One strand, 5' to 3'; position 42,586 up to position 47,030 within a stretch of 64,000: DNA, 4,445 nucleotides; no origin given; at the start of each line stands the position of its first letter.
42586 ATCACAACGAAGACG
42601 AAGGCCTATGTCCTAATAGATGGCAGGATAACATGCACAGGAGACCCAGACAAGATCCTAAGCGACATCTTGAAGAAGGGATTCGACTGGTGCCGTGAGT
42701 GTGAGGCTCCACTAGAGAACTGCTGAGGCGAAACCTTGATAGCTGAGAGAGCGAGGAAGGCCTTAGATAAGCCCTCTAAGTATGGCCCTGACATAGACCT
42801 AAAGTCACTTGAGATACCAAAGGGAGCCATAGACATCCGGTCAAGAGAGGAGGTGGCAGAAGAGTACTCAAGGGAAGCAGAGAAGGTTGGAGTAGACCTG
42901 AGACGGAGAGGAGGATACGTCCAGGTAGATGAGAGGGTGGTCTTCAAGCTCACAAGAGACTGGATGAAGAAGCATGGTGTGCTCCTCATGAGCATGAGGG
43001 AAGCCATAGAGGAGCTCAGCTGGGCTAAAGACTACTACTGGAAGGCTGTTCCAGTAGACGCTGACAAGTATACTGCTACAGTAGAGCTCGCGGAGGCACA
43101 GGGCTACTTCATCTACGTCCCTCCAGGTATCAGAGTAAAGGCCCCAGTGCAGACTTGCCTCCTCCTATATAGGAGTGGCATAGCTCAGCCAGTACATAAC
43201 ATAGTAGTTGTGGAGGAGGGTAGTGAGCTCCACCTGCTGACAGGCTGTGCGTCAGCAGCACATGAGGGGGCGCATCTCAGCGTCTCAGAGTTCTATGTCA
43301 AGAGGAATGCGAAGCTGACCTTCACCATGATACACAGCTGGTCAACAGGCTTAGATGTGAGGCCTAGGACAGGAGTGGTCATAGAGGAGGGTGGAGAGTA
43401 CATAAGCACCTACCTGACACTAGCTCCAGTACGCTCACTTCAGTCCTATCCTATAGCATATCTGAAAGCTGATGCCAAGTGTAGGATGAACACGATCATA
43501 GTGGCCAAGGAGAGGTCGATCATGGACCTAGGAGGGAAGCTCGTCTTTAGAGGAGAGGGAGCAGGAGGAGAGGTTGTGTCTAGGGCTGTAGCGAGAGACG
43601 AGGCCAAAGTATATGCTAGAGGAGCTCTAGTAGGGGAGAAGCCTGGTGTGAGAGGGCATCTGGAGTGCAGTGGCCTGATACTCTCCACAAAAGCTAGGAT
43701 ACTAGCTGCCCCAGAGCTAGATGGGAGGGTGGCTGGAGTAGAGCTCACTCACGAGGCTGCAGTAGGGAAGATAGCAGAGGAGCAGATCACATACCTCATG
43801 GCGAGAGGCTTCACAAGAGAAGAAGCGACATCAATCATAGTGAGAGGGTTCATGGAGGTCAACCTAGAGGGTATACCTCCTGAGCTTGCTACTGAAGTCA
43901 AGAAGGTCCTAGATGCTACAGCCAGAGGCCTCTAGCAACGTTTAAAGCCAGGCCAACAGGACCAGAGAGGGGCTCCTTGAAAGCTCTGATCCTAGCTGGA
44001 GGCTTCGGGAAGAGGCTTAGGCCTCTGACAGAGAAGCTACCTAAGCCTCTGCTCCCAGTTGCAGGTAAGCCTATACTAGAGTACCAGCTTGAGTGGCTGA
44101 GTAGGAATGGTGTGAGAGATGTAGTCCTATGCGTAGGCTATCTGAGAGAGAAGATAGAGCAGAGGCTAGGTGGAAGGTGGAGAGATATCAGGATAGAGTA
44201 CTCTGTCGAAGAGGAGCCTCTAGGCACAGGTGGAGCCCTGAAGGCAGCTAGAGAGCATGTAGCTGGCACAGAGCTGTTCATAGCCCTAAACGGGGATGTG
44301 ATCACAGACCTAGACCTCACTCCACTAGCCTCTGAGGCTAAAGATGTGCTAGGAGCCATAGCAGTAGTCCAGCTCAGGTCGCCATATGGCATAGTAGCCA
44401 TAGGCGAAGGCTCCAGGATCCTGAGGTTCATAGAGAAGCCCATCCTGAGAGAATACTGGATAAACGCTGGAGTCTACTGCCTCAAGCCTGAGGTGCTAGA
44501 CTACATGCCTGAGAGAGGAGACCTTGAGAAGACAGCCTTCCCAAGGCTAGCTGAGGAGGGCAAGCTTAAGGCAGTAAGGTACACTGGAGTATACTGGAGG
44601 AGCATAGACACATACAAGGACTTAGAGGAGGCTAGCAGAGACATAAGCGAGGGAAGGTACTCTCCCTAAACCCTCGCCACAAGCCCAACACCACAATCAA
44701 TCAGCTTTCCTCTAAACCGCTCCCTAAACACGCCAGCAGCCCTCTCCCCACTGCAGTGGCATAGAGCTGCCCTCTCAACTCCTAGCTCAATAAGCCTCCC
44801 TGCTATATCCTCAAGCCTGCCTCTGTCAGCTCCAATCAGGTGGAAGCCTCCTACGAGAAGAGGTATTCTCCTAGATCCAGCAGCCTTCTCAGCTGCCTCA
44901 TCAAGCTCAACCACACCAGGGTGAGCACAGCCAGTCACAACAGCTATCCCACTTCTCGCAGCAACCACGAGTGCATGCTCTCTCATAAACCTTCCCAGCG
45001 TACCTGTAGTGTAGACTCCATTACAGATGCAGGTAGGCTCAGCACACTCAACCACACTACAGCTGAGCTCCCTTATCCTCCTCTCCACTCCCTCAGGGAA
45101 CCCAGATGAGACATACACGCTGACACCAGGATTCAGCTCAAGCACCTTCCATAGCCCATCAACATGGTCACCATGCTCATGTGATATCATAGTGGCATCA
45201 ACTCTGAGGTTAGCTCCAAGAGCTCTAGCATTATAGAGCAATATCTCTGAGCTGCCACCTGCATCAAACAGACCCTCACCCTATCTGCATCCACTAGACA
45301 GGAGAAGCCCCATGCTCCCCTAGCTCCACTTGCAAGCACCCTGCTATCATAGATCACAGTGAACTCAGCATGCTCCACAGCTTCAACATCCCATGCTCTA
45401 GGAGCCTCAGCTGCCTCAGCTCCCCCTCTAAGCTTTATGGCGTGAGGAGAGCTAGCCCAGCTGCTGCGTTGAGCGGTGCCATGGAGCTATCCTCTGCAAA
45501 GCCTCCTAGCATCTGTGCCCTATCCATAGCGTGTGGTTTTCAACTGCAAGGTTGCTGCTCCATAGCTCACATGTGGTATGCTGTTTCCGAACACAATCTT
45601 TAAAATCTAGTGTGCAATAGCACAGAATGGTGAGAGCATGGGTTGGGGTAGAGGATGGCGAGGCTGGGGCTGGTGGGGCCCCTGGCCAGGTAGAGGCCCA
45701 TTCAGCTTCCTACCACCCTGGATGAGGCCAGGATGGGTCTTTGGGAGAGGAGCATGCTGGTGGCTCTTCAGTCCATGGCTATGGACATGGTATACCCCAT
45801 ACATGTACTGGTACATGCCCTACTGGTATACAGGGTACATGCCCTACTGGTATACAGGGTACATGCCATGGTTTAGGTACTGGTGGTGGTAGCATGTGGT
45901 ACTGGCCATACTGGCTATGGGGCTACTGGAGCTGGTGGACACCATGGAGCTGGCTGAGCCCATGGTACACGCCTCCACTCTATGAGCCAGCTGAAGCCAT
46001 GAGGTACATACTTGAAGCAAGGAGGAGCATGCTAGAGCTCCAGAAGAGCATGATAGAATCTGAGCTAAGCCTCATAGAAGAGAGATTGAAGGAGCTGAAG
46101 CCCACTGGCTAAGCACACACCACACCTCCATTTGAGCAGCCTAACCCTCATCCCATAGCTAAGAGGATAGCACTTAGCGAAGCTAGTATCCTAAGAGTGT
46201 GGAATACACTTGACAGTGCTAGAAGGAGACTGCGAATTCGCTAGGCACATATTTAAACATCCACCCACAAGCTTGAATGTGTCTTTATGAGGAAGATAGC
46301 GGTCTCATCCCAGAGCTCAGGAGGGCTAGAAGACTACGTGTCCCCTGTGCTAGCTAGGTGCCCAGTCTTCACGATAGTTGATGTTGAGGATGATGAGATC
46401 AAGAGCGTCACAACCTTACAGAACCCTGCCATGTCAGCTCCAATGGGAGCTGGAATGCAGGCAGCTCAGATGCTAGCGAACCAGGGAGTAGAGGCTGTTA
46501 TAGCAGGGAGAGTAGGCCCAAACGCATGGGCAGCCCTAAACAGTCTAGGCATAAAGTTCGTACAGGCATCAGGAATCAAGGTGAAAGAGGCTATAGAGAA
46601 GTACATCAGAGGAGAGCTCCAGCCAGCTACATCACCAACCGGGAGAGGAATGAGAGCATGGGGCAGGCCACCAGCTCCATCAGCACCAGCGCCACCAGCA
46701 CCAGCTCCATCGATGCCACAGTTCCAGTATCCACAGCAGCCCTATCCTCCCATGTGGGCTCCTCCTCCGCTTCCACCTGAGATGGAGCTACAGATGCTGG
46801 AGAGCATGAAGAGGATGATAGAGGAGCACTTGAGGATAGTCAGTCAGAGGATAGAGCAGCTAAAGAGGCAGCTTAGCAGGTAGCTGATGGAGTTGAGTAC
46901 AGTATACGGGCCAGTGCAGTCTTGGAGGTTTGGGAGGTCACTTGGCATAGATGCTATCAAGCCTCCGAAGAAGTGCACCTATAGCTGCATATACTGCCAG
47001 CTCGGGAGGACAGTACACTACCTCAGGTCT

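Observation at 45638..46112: Hyper-aromatic (Trp/Tyr) DUF5320-like mini-protein on a 24-nt tandem repeat, split by stop plus frame change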

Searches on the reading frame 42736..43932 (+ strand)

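Call 79: search_protein_families(library=pfam, proteins=[window:42736-43932:+], max_evalue=0.00001)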
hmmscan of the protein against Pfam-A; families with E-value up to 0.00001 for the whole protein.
window:42736-43932:+ (399 aa): 1 family
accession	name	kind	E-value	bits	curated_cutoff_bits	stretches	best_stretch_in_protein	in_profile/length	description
PF01458.23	SUFBD_core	-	6.8e-40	137.4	27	1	150-372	9-232/232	SUF system FeS cluster assembly, SufBD core domain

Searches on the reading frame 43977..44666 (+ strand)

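Call 79: search_protein_families(library=pfam, proteins=[window:43977-44666:+], max_evalue=0.00001)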
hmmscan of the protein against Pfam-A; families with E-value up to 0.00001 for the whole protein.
window:43977-44666:+ (230 aa): 2 families
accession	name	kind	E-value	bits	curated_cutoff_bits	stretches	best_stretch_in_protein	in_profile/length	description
PF00483.29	NTP_transferase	-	1e-39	137.1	21.2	1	2-224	1-243/245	Nucleotidyl transferase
PF12804.13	NTP_transf_3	-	1.5e-12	48.4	27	1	3-131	1-121/160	MobA-like NTP transferase domain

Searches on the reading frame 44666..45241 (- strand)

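Call 4: search_protein_families(library=pfam, proteins=[window:44666-45241:-], max_evalue=1)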
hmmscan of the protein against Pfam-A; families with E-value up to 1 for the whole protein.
window:44666-45241:- (191 aa): 2 families
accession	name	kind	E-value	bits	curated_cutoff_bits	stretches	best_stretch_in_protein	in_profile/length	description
PF12706.13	Lactamase_B_2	-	2.9e-05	24.2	27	1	13-58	30-76/200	Beta-lactamase superfamily domain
PF00753.33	Lactamase_B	-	0.011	16.1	22.7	1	11-50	41-80/196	Metallo-beta-lactamase superfamily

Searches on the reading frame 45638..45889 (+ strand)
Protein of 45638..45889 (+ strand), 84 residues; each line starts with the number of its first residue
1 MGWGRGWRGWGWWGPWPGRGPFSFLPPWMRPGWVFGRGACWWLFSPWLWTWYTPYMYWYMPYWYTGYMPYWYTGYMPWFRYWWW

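Call 4: search_protein_families(library=pfam, proteins=[window:45638-45889:+], max_evalue=1)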
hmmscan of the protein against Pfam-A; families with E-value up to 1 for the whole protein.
window:45638-45889:+ (84 aa): 0 families

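Call 17: find_related_loci(query=A1, collection=genome_contigs, flank=6000)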
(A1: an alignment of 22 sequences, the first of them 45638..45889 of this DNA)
Query A1 (84 aa) in genome_contigs; peptide patterns used: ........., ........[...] (x = any residue, [..] = any of these).
600 stretches matched a pattern (row limit reached: there are more); 302 encode a relative of the query (tblastn E <= 1e-3); the best 80 are kept; 80 distinct loci.
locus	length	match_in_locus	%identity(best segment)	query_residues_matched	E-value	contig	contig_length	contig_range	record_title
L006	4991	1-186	75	16-83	9e-20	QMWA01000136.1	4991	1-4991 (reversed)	MAG: Thermoproteota archaeon isolate B14_G2 B14_Guay2_scaffold_11654, whole genome shotgun sequence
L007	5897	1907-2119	49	1-77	1e-18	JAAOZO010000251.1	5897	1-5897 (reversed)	MAG: Thaumarchaeota archaeon isolate SJ3.Bin70 k141_43046, whole genome shotgun sequence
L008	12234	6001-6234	58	4-83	6e-18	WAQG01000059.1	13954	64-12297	MAG: Candidatus Geoarchaeota archaeon isolate S146_104_esom k151_265054, whole genome shotgun sequence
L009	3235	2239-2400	72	10-63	9e-18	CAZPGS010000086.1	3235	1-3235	MAG TPA_asm: uncultured Nitrososphaerota archaeon isolate SRP104967_co1_46 genome assembly, contig: NODE_9453_length_323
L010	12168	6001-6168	70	4-59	2e-17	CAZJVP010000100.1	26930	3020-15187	MAG TPA_asm: uncultured Thermococci archaeon isolate SRP231805_co4_37 genome assembly, contig: k141_42864, whole genome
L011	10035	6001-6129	79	8-50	3e-17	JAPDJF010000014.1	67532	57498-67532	MAG: Hadesarchaea archaeon isolate S4B3_HD70 c_000000000156, whole genome shotgun sequence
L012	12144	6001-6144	69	6-53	4e-17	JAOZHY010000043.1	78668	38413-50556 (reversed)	MAG: Candidatus Bathyarchaeota archaeon isolate SRBZ_5 k147_174255, whole genome shotgun sequence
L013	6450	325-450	74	6-47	1e-16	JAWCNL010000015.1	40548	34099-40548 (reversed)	MAG: Candidatus Bathyarchaeia archaeon isolate JZ-2_201709_bins_168 JZ-2_201709_bins_168_scaffold_15, whole genome shotg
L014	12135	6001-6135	69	6-50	2e-16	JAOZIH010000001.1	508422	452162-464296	MAG: Candidatus Bathyarchaeota archaeon isolate SQ NODE_6, whole genome shotgun sequence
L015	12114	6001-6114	84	15-52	2e-16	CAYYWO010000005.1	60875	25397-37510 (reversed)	MAG TPA_asm: Candidatus Hadarchaeota archaeon isolate binchicken_co409_107 genome assembly, contig: NODE_14_length_60875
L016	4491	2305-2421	85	7-45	4e-16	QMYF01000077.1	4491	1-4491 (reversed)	MAG: Candidatus Hecatellales archaeon isolate B24_G17 B24_Guay17_scaffold_10647, whole genome shotgun sequence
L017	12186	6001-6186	62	15-79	3e-16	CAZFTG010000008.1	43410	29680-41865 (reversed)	MAG TPA_asm: uncultured Thermoproteales archaeon isolate binchicken_co80_38 genome assembly, contig: NODE_106_length_434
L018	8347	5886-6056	65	12-61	7e-16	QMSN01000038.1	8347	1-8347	MAG: Thermoprotei archaeon isolate B19_G17 B19_Guay17_scaffold_02885, whole genome shotgun sequence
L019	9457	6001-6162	67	10-63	7e-16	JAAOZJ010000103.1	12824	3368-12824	MAG: Candidatus Methanomethylicota archaeon isolate SJ3.Bin21 k141_125583, whole genome shotgun sequence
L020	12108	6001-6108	81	14-49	9e-16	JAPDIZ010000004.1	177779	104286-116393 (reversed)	MAG: Candidatus Bathyarchaeota archaeon isolate S4B2_HD70 c_000000000030, whole genome shotgun sequence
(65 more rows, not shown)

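Call 33: search_protein_families(library=ncbifam, proteins=[window:45638-45889:+], max_evalue=0.01)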
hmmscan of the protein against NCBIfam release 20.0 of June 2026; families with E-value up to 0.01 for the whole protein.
window:45638-45889:+ (84 aa): 0 families

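Call 35: search_protein_representatives(alignment_id=A1)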
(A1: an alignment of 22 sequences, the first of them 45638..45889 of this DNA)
Query: 22 sequences, 117 profile positions. Proteins with E-value up to 0.001 (for the whole library): 134; up to 1e-10: 46; up to 1e-30: 2. The best 134 are listed.
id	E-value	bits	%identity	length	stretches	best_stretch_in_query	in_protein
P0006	7.1e-32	126.4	-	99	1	8-110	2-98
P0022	2.6e-31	124.6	-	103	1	7-111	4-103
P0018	3.1e-30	121.1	-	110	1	1-112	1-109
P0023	1.9e-29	118.6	-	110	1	8-111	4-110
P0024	5.6e-28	113.8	-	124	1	9-111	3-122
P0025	9.6e-27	109.9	-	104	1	7-112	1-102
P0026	3.5e-22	95.1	-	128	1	7-113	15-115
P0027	2.9e-21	92.2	-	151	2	8-65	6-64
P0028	2.4e-19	86.0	-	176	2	7-115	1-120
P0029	2.3e-18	82.8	-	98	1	10-111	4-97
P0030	1.7e-17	80.0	-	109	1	14-111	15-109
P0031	2.2e-17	79.7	-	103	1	12-113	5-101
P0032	7.2e-17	78.0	-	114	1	7-114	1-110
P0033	1.3e-16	77.2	-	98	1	7-110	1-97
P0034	1.7e-16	76.8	-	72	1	7-64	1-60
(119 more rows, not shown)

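Call 39: predict_structure(alignment_id=A1)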
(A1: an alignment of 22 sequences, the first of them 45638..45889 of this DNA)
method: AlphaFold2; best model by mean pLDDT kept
length: 84 residues; sequences in the alignment: 22
mean_pLDDT: 49.6   pTM: 0.19
mean pLDDT of the five models: 49.6, 49.2, 48.8, 48.3, 43.7
residues with pLDDT >= 90: 0; 70-90: 0; 50-70: 35; < 50: 49
segments of 3 or more residues with pLDDT < 50: 1-16, 54-61, 67-69, 71-77, 79-84
pLDDT, mean of each block of 10 residues (from residue 1): 42 48 64 54 51 47 48 46 45
secondary structure, 60 per line:
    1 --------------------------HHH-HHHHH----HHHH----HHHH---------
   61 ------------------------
elements in order: H31-35 H40-43 H48-51
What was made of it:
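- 45638..45892 (+): g1: 84-aa cationic, hyper-aromatic protein. Residues 1-15 are a GW/GR-rich segment, residues 16-42 the invariant core, residues 43-84 a Trp/Tyr/Pro/Met tail that ends WWW. AlphaFold2 gives mean pLDDT 49.6 (call 39).
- AlphaFold2 gives no confident fold for g1 (call 39). AlphaFold2 confidence is low (call 39).
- Tried and rejected: AlphaFold2 on g1 with 22 sequences gave mean pLDDT 49.6, so I ran no fold search (call 39).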

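Call 54: find_encoding_contigs(protein=window:45638-45889:+, flank=2000, max_places=3)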
Protein window:45638-45889:+ (84 aa): no gene with exactly this product is on record in the collection.
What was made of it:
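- Tried and rejected: The exact-protein look-up for g1 found no record, so it is apparently uncalled or unassembled elsewhere (call 54).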

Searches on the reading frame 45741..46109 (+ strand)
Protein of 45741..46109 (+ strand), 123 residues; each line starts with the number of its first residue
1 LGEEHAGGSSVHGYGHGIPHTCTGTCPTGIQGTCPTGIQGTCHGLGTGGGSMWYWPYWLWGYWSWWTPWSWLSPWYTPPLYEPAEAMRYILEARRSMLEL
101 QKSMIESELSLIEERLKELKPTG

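Call 4: search_protein_families(library=pfam, proteins=[window:45741-46109:+], max_evalue=1)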
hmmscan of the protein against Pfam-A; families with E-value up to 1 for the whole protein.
window:45741-46109:+ (123 aa): 2 families
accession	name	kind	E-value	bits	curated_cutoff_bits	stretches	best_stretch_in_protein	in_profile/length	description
PF17253.7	DUF5320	-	5.4e-06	27.9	27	1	31-119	20-99/99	Family of unknown function (DUF5320)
PF07926.17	TPR_MLP1_2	-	0.018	15.5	36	1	83-120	79-116/129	TPR/MLP1/MLP2-like protein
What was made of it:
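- Tried and rejected: The 123-aa alternative ORF (TTG 45741 to 46112) passes the DUF5320 cut-off at 27.9 bits (call 4).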

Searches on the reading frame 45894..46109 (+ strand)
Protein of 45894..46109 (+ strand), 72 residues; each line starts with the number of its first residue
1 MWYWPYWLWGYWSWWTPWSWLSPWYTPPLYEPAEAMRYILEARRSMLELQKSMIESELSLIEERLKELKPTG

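Call 4: search_protein_families(library=pfam, proteins=[window:45894-46109:+], max_evalue=1)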
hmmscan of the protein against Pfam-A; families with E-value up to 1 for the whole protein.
window:45894-46109:+ (72 aa): 2 families
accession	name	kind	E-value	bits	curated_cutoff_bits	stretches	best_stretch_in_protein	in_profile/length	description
PF17253.7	DUF5320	-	0.0013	20.2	27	1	12-68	50-99/99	Family of unknown function (DUF5320)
PF07926.17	TPR_MLP1_2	-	0.0056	17.1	36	1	32-69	79-116/129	TPR/MLP1/MLP2-like protein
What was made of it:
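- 45894..46112 (+): g2: 72-aa protein. Residues 1-30 are an aromatic head with 10 W. Residues 32-68 are an amphipathic coiled-coil helix of DUF5320 type. Pfam DUF5320 scores 20.2 bits on profile positions 50-99, below the cut-off (call 4).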

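Call 33: search_protein_families(library=ncbifam, proteins=[window:45894-46109:+], max_evalue=0.01)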
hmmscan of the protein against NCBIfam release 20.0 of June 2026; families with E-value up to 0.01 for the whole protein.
window:45894-46109:+ (72 aa): 0 families

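Call 55: find_encoding_contigs(protein=window:45894-46109:+, flank=2000, max_places=3)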
Protein window:45894-46109:+ (72 aa): 2 contigs read that carry it; 2 places shown.
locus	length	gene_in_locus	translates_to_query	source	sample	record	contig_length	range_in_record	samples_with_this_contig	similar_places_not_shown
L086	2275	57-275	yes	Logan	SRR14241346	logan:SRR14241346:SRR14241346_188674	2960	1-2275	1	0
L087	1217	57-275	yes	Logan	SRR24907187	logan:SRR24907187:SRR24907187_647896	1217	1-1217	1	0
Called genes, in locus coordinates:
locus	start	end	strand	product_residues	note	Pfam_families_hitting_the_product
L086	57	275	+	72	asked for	-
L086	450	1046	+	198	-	PF02579:Nitro_FeMo-Co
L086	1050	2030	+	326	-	PF04055:Radical_SAM, PF01978:TrmB (faint), PF12802:MarR_2 (weak)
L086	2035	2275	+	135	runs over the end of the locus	PF02579:Nitro_FeMo-Co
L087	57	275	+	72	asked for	-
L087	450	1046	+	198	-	PF02579:Nitro_FeMo-Co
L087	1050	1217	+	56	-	?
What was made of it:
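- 45894..46112 (+): The exact protein is called in two other assemblies (call 55).
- The exact g2 protein was called in other assemblies (call 55).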

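Call 58: find_homologous_proteins(query=window:45894-46109:+, max_evalue=0.001)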
Query window:45894-46109:+: no candidate shares three 5-residue words with the query. No homologue found.
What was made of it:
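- Tried and rejected: The homologue search with g2 alone found no candidate in the word index (call 58).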

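Call 78: predict_structure(protein=window:45894-46109:+)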
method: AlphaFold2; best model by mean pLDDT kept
length: 72 residues; sequences in the alignment: 1
mean_pLDDT: 79.9   pTM: 0.48
mean pLDDT of the five models: 79.9, 79.1, 78.3, 77.8, 77.0
residues with pLDDT >= 90: 33; 70-90: 15; 50-70: 22; < 50: 2
segments of 3 or more residues with pLDDT < 50: none
pLDDT, mean of each block of 10 residues (from residue 1): 73 59 56 89 98 99 89 60
secondary structure, 60 per line:
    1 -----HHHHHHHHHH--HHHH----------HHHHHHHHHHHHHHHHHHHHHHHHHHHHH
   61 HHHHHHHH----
elements in order: H6-15 H18-21 H32-68
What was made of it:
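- On DUF5320 (PF17253): AlphaFold2 predicts a helix at 32-68 with block-mean pLDDT of about 89-99 (call 78).
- It is predicted as a confident helix (call 78).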

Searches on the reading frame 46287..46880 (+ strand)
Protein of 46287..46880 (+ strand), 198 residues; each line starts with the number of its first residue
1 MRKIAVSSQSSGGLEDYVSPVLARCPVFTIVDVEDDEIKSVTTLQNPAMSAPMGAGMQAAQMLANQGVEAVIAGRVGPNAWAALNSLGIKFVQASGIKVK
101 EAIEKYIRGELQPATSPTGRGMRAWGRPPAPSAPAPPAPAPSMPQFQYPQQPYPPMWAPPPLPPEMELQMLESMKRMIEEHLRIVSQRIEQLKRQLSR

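Call 4: search_protein_families(library=pfam, proteins=[window:46287-46880:+], max_evalue=1)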
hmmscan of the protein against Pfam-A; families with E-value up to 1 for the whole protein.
window:46287-46880:+ (198 aa): 2 families
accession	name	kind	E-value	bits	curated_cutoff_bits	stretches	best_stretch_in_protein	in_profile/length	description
PF02579.22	Nitro_FeMo-Co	-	6.2e-22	78.1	26.3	1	15-107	2-93/94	Dinitrogenase iron-molybdenum cofactor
PF17253.7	DUF5320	-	0.044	15.4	27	1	151-192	62-99/99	Family of unknown function (DUF5320)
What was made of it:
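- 46287..46883 (+): NifX-like (PF02579) protein with a Pro-rich linker and a DUF5320-type coiled-coil tail. Proposed docking partner of g2. Pfam PF02579 scores 78.1 bits, and there is a weak DUF5320 match in the tail (call 4).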

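Call 33: search_protein_families(library=ncbifam, proteins=[window:46287-46880:+], max_evalue=0.01)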
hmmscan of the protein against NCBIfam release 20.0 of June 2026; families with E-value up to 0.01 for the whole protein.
window:46287-46880:+ (198 aa): 1 family
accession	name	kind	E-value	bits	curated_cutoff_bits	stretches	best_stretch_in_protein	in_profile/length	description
NF041136.1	MrpORP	equivalog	4.7e-09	36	450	1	16-111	274-365/365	iron-sulfur cluster carrier protein MrpORP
